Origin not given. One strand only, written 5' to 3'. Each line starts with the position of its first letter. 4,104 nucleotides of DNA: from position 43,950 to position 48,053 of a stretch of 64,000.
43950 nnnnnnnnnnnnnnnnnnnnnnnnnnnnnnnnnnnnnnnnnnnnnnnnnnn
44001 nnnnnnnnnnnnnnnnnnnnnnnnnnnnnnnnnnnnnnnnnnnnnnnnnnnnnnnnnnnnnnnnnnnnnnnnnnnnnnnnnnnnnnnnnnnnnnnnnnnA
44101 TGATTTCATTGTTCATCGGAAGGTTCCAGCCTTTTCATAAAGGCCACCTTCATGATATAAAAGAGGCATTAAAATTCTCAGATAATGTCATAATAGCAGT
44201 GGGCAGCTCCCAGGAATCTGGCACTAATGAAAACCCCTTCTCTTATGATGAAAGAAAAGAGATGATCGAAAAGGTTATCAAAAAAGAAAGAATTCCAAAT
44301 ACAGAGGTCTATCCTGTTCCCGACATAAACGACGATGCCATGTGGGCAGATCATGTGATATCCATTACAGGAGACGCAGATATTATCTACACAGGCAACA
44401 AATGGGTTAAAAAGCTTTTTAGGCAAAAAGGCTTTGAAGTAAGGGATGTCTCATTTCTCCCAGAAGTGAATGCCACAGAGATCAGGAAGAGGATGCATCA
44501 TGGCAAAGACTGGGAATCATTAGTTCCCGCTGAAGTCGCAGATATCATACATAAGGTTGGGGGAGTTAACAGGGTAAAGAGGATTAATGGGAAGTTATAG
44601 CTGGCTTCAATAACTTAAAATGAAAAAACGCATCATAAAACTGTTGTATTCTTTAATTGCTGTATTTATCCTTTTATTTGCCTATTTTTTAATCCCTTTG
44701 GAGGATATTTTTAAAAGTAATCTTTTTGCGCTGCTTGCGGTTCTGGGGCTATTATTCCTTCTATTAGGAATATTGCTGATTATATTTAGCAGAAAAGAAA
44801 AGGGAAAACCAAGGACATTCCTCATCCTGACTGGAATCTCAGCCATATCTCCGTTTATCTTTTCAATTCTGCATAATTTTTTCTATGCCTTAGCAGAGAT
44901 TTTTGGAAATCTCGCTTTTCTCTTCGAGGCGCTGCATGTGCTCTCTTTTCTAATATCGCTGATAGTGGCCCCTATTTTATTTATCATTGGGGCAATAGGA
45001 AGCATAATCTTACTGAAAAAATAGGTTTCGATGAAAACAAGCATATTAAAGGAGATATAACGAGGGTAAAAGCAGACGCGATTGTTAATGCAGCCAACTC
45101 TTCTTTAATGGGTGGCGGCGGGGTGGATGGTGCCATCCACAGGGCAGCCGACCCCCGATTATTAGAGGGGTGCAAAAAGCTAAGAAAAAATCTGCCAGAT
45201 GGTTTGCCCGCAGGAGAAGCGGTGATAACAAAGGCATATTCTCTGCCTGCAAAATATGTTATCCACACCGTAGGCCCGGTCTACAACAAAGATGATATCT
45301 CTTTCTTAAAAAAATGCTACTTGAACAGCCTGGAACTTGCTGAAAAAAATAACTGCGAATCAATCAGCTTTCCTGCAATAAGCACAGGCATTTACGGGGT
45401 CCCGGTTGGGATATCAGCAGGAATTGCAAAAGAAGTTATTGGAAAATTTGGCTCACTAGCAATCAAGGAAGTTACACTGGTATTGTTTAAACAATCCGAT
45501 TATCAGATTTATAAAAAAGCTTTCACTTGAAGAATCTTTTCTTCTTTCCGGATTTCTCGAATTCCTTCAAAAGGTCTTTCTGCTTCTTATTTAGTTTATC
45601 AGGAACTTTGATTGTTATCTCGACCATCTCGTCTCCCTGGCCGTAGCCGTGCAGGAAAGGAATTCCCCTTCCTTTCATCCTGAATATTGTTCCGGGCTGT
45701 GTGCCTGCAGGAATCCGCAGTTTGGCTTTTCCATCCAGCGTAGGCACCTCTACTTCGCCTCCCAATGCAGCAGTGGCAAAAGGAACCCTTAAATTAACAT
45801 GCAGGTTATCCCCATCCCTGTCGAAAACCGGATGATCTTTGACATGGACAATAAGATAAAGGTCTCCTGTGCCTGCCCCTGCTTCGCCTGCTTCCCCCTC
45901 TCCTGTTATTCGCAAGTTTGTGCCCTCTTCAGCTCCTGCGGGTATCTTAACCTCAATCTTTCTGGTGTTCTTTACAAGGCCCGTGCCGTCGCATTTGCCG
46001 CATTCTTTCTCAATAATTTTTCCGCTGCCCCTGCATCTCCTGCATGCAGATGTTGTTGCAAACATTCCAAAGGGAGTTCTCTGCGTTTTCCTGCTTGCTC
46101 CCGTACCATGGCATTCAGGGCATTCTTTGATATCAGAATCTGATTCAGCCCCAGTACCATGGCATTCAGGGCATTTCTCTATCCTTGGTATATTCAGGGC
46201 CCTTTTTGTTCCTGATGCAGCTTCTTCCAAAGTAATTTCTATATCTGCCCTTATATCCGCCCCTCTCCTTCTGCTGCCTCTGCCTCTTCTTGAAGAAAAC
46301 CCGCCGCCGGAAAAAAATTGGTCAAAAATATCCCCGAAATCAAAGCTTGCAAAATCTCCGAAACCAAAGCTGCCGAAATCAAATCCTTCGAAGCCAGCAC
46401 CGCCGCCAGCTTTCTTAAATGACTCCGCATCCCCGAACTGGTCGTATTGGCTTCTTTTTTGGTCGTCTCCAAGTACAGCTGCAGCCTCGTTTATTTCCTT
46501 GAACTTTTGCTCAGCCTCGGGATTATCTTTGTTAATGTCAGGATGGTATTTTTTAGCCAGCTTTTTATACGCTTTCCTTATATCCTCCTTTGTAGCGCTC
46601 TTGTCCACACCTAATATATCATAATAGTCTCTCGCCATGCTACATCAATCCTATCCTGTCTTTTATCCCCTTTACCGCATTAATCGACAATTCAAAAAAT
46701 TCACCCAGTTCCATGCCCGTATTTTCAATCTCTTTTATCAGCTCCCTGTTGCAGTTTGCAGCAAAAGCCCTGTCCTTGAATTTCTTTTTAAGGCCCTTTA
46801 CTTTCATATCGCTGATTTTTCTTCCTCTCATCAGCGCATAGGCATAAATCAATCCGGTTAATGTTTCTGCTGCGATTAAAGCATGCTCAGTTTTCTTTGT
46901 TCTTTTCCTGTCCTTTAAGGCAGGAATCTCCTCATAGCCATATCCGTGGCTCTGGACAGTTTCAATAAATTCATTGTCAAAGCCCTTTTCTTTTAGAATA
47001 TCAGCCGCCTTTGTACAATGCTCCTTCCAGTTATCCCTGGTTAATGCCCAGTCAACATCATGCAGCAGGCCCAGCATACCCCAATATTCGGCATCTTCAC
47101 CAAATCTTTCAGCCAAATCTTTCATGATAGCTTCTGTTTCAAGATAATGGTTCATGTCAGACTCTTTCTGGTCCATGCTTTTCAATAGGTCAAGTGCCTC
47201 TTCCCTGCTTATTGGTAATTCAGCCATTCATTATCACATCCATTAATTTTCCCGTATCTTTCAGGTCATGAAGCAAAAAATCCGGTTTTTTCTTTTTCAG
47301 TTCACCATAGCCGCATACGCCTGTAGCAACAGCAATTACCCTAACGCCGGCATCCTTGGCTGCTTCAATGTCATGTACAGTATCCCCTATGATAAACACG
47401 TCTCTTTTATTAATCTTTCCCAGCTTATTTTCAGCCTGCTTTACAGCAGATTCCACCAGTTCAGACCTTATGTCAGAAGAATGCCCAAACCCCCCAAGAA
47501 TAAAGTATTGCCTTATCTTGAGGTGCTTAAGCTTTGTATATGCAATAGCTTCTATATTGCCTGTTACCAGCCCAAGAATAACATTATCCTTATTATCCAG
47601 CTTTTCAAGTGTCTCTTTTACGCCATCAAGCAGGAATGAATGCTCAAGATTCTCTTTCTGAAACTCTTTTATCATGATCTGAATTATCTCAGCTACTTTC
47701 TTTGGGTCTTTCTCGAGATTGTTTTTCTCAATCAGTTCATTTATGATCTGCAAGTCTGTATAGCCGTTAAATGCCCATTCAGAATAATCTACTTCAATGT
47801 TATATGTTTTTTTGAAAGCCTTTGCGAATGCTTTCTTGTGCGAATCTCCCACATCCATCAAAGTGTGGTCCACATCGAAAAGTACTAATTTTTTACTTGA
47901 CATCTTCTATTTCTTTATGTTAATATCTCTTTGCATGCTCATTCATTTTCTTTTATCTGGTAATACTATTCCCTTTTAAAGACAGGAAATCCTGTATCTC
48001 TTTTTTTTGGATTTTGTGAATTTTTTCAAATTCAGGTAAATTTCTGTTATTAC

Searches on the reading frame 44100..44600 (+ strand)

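Call 24: search_protein_families(library=pfam, proteins=[window:44100-44600:+], max_evalue=0.00001)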
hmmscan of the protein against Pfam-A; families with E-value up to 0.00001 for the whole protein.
window:44100-44600:+ (166 aa): 1 family
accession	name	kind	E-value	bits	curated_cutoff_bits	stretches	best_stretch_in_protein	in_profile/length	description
PF01467.32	CTP_transf_like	-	6e-17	62.5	21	1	4-131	1-133/133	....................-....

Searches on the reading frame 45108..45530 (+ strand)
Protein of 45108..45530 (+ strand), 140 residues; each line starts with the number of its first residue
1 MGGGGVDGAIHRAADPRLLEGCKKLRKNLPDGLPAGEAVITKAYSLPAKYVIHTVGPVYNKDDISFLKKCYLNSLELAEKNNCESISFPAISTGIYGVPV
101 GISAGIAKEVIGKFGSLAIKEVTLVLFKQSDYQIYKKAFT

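Call 24: search_protein_families(library=pfam, proteins=[window:45108-45530:+], max_evalue=0.00001)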
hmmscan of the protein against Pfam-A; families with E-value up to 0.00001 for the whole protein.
window:45108-45530:+ (140 aa): 1 family
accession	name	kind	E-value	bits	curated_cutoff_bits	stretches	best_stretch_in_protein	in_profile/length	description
PF01661.27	Macro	-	4.6e-36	123.8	22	1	2-106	10-117/118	Macro domain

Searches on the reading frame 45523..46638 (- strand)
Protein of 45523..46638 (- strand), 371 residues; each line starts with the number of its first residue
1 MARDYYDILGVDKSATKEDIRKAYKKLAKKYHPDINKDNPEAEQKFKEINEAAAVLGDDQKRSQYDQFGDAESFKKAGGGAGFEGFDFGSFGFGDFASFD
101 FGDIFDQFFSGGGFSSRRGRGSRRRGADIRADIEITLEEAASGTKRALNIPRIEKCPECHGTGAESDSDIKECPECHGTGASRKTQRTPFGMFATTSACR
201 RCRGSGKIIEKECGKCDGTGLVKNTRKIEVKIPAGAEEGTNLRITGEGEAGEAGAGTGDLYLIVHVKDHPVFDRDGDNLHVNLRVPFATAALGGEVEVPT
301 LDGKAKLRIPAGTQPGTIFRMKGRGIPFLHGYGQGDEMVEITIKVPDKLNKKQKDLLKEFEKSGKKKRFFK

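Call 24: search_protein_families(library=pfam, proteins=[window:45523-46638:-], max_evalue=0.00001)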
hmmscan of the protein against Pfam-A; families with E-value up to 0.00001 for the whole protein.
window:45523-46638:- (371 aa): 3 families
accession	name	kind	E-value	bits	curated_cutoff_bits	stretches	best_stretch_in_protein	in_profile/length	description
PF01556.23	DnaJ_C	-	1.3e-50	171.9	26.6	1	129-346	1-152/152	DnaJ C terminal domain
PF00226.36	DnaJ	-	3.1e-27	94.9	27.8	1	4-66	1-63/63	DnaJ domain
PF00684.25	DnaJ_CXXCXGXG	-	1.1e-17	64.5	32.7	1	156-220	1-65/65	DnaJ central domain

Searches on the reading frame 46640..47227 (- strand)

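Call 24: search_protein_families(library=pfam, proteins=[window:46640-47227:-], max_evalue=0.00001)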
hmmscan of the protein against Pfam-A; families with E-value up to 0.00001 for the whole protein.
window:46640-47227:- (195 aa): 1 family
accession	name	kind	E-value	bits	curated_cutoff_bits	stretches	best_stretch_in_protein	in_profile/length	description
PF01966.28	HD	-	8.3e-09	36.2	22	1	26-100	3-91/116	HD domain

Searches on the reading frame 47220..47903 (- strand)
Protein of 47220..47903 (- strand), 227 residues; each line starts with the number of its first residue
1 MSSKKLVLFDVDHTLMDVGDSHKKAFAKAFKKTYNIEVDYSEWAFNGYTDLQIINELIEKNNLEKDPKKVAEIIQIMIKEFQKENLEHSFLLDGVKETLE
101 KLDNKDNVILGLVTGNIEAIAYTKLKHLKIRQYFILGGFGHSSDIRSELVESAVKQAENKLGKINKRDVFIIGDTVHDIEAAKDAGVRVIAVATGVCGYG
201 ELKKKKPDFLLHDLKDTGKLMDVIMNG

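Call 24: search_protein_families(library=pfam, proteins=[window:47220-47903:-], max_evalue=0.00001)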
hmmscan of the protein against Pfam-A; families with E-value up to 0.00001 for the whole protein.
window:47220-47903:- (227 aa): 4 families
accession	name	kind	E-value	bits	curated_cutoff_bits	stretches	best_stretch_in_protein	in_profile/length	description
PF13419.12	HAD_2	-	1.3e-24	87.8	23.8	1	7-192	1-178/178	Haloacid dehalogenase-like hydrolase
PF00702.32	Hydrolase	-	4.8e-16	60.2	26.4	1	5-186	2-191/191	haloacid dehalogenase-like hydrolase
PF13242.12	Hydrolase_like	-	4.7e-13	49.3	22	1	153-216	9-74/75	HAD-hyrolase-like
PF12710.13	HAD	-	7e-11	43.3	27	1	7-183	1-189/189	haloacid dehalogenase-like hydrolase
